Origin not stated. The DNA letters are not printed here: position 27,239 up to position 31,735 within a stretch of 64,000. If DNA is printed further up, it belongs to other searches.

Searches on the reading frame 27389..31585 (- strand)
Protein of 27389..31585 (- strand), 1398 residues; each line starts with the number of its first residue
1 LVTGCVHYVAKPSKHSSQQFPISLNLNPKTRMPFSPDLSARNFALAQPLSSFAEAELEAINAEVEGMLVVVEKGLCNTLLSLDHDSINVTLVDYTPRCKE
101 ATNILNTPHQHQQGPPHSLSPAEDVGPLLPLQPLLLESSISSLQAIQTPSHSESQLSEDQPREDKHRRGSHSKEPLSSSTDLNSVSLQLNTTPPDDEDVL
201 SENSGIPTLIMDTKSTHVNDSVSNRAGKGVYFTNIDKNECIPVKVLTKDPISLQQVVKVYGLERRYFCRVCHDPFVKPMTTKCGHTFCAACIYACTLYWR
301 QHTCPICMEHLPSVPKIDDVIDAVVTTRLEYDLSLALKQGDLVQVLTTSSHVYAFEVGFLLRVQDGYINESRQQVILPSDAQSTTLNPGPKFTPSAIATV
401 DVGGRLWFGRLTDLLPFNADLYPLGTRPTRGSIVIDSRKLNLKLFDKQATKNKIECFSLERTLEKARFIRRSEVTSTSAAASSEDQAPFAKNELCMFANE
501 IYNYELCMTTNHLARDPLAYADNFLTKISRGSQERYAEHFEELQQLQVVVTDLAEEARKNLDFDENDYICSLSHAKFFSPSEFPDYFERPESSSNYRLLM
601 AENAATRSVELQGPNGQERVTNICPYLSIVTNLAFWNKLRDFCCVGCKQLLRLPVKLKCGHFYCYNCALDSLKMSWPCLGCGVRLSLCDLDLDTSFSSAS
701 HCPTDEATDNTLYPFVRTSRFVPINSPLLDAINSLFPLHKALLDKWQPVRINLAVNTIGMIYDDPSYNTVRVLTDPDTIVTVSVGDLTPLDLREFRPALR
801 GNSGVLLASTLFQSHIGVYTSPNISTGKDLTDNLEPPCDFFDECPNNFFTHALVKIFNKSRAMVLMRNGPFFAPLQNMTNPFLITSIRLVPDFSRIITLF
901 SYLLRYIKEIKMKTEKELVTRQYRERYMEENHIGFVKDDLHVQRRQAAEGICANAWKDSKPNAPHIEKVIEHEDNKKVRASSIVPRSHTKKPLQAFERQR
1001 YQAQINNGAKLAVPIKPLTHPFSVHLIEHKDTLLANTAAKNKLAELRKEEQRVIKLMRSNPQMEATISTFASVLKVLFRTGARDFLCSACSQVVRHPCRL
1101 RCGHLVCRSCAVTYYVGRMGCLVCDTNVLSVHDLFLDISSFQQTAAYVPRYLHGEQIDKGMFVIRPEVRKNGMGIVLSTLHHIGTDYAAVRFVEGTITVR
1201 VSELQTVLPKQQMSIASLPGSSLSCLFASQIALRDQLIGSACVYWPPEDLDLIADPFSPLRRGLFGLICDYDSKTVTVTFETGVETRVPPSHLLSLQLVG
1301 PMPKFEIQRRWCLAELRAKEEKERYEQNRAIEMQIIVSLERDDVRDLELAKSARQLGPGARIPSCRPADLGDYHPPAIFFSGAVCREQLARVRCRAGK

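Call 9: search_protein_families(library=pfam, proteins=[window:27389-31585:-], max_evalue=0.01)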
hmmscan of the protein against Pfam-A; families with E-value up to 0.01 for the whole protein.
window:27389-31585:- (1398 aa): 6 families
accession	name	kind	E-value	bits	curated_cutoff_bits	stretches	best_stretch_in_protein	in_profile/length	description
PF13920.12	zf-C3HC4_3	-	2.2e-11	43.8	27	3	266-311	3-46/49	Zinc finger, C3HC4 type (RING finger)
PF13445.12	zf-RING_UBOX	-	1.5e-10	41.3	25.2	1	268-299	1-26/39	RING-type zinc-finger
PF15227.12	zf-C3HC4_4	-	2.8e-10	40.6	30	1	268-307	1-42/42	zinc finger of C3HC4-type, RING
PF00097.31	zf-C3HC4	-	1.4e-09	38.1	21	1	268-307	1-40/40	Zinc finger, C3HC4 type (RING finger)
PF14634.12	zf-RING_5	-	1.8e-06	28.2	27.9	1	268-307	2-41/43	zinc-RING finger domain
PF13923.12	zf-C3HC4_2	-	3.3e-05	24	27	1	268-307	2-40/40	Zinc finger, C3HC4 type (RING finger)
